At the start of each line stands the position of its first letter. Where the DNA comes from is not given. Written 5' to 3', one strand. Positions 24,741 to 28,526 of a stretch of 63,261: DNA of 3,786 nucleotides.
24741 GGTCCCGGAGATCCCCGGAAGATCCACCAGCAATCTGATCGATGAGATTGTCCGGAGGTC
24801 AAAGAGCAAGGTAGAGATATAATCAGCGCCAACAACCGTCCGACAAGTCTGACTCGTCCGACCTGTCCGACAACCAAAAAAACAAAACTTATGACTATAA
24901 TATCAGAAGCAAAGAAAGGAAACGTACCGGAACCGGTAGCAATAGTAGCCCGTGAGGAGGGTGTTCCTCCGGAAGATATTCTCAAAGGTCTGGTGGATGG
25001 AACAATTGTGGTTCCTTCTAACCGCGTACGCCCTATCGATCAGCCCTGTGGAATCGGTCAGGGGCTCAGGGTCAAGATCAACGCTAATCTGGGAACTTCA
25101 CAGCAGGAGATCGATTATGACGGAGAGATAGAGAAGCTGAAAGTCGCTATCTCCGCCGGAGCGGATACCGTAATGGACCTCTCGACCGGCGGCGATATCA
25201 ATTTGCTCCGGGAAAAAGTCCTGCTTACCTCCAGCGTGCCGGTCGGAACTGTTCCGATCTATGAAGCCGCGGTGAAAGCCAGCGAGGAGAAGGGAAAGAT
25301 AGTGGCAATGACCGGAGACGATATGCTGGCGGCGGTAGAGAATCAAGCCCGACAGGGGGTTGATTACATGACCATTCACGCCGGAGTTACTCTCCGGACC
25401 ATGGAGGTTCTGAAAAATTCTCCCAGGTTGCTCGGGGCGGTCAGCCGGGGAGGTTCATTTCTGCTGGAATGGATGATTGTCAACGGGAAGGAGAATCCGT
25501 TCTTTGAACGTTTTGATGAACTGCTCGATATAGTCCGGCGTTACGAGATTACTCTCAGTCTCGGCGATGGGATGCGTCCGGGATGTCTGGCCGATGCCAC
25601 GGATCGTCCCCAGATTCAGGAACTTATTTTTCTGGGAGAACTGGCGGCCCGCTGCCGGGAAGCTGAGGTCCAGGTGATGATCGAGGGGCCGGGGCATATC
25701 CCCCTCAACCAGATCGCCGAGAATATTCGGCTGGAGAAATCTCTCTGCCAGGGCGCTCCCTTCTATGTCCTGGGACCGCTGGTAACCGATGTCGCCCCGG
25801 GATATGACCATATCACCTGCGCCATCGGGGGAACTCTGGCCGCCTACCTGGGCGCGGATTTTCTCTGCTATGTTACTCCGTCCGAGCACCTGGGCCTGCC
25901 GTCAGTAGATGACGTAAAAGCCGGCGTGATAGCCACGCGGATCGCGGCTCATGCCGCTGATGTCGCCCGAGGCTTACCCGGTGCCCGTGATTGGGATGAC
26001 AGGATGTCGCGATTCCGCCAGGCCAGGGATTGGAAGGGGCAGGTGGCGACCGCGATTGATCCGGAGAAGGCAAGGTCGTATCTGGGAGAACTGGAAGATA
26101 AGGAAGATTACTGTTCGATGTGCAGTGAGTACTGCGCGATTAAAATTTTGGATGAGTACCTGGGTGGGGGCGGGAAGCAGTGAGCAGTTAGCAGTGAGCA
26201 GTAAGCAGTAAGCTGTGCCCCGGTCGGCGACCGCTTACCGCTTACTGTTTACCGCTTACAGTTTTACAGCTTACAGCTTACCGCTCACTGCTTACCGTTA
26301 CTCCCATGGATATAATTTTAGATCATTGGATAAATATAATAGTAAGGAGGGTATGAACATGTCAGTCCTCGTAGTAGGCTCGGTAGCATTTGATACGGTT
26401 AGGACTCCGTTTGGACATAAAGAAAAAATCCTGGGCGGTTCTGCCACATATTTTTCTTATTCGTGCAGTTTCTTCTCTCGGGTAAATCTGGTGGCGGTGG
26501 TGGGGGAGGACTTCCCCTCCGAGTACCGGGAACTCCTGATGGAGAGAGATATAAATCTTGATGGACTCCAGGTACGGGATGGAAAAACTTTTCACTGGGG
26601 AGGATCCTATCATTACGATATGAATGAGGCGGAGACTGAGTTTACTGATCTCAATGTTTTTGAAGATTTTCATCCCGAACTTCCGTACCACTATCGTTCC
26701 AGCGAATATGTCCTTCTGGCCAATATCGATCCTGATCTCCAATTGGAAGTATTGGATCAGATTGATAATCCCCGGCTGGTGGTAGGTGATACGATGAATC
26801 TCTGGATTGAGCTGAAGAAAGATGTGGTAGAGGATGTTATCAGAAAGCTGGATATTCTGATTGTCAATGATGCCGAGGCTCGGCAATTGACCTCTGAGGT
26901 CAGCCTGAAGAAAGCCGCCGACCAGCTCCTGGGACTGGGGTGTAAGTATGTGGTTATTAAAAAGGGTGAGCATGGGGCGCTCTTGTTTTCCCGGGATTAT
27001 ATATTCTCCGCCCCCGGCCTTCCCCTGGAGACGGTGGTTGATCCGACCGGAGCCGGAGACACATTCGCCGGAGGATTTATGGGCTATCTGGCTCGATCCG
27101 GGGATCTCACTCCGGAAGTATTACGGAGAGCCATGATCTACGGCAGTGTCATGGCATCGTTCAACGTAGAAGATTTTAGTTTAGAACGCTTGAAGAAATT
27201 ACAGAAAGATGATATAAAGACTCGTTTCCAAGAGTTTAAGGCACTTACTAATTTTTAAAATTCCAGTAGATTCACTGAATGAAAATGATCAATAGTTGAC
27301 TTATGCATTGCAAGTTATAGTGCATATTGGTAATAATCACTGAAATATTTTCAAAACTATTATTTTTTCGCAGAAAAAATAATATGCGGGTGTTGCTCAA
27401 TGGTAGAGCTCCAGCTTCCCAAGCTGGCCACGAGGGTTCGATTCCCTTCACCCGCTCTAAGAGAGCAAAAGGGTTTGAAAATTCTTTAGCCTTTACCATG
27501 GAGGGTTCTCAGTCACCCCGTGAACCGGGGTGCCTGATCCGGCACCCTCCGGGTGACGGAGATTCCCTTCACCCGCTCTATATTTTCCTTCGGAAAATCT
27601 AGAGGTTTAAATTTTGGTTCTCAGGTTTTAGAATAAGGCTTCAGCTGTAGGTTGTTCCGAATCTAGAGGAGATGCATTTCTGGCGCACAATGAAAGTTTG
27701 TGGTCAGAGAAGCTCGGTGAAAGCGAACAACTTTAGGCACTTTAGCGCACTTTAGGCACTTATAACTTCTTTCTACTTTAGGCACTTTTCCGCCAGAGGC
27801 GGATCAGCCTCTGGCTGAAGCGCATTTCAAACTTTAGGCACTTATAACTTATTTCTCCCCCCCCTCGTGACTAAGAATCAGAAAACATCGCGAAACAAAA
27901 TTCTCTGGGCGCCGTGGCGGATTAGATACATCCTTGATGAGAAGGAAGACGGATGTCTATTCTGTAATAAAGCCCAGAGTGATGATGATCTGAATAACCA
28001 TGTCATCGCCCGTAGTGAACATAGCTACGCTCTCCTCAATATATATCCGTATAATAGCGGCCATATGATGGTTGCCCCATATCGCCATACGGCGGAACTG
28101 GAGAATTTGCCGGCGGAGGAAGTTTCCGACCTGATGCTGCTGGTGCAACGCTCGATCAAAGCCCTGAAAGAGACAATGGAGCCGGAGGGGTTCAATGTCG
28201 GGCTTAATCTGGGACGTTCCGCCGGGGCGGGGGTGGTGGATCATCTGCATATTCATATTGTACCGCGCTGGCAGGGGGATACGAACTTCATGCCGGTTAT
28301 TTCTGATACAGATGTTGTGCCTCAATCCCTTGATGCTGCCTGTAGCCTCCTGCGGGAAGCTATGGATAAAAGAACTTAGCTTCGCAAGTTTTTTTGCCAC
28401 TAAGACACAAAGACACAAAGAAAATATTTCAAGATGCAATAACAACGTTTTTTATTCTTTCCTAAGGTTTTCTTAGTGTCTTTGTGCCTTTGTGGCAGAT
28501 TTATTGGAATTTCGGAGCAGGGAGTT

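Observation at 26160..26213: Elements begin at or inside stop codons and donate C-terminal codons: ThiC and PgpH both end GGGGKQ*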

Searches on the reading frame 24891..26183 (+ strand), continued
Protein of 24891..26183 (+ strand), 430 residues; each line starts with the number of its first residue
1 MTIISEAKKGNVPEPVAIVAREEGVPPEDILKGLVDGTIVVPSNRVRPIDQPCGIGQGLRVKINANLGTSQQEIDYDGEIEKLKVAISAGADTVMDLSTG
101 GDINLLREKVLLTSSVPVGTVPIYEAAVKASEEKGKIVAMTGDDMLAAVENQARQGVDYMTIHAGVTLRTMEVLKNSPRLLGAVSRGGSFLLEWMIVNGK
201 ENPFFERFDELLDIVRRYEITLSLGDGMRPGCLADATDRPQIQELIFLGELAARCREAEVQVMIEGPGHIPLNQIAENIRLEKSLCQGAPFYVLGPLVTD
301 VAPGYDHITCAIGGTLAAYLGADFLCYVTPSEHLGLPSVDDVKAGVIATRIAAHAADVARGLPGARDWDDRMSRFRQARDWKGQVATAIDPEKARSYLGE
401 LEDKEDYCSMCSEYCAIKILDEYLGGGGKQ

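Call 67: search_solved_structures(query=window:24891-26180:+, show_alignments=1, max_evalue=1e-20)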
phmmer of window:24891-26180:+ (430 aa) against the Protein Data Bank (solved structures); distinct sequences matched with E-value up to 1e-20: 4.
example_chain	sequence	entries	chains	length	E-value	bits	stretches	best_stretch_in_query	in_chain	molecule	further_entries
4s25_A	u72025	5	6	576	1.2e-110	373.5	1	6-422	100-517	Phosphomethylpyrimidine synthase, chloroplastic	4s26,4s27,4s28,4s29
4n7q_A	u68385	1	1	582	1.2e-110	373.4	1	6-422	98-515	Phosphomethylpyrimidine synthase, chloroplastic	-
3epm_A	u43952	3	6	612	5.4e-109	368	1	24-422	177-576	Thiamine biosynthesis protein thiC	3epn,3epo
4s2a_A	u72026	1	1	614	5.4e-109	368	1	24-422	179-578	Phosphomethylpyrimidine synthase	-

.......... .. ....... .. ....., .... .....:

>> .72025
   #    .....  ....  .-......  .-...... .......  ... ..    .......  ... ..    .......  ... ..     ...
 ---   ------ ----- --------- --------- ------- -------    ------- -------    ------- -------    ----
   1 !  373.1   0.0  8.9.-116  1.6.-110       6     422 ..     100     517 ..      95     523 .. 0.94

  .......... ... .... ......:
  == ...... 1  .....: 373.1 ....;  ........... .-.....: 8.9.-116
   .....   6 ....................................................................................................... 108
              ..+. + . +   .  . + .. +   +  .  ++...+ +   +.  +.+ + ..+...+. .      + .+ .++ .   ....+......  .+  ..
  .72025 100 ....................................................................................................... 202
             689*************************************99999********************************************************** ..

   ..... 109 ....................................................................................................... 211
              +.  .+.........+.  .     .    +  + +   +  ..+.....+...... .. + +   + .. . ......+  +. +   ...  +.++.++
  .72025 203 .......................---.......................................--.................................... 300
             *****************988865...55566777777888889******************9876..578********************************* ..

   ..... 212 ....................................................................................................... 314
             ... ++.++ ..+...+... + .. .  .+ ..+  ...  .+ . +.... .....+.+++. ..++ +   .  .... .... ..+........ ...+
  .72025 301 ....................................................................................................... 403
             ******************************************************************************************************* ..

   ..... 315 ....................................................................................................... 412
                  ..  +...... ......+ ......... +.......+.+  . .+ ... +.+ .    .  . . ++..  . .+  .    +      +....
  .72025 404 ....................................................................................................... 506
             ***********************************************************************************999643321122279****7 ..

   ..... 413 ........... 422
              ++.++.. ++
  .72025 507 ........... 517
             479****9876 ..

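Call 71: find_encoding_contigs(protein=window:24891-26183:+, flank=3000, max_places=4)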
Protein window:24891-26183:+ (430 aa): 1 contig read that carries it; 1 place shown.
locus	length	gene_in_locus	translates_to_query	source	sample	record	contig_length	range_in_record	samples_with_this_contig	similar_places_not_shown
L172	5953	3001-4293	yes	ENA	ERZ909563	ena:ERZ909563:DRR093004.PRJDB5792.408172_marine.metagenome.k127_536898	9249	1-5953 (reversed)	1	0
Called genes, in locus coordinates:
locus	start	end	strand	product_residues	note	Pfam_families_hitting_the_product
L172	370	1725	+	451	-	PF00365:PFK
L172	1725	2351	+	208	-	PF13580:SIS_2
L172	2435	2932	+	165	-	PF01467:CTP_transf_like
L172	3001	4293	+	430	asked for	PF01964:ThiC_Rad_SAM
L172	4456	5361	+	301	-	PF00294:PfkB, PF08543:Phos_pyr_kin (weak)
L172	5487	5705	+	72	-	-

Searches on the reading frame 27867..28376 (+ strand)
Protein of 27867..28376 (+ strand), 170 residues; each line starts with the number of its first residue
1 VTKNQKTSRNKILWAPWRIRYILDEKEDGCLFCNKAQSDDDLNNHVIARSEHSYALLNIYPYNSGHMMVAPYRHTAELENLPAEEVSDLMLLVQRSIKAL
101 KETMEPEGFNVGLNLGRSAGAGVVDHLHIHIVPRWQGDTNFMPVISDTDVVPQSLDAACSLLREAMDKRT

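Call 33: search_protein_families(library=pfam, proteins=[window:27867-28376:+])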
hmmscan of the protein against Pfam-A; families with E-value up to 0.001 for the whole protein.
window:27867-28376:+ (170 aa): 3 families
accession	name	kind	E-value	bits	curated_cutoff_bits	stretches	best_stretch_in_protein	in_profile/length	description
PF01230.28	HIT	-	4.2e-19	69.4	21.5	1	43-135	5-96/98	HIT domain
PF11969.13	DcpS_C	-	2.3e-07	31.7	24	1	30-132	2-100/114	Scavenger mRNA decapping enzyme C-term binding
PF04677.20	CwfJ_C_1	-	5.3e-05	23.5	21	1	25-96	9-77/122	Protein similar to CwfJ C-terminus 1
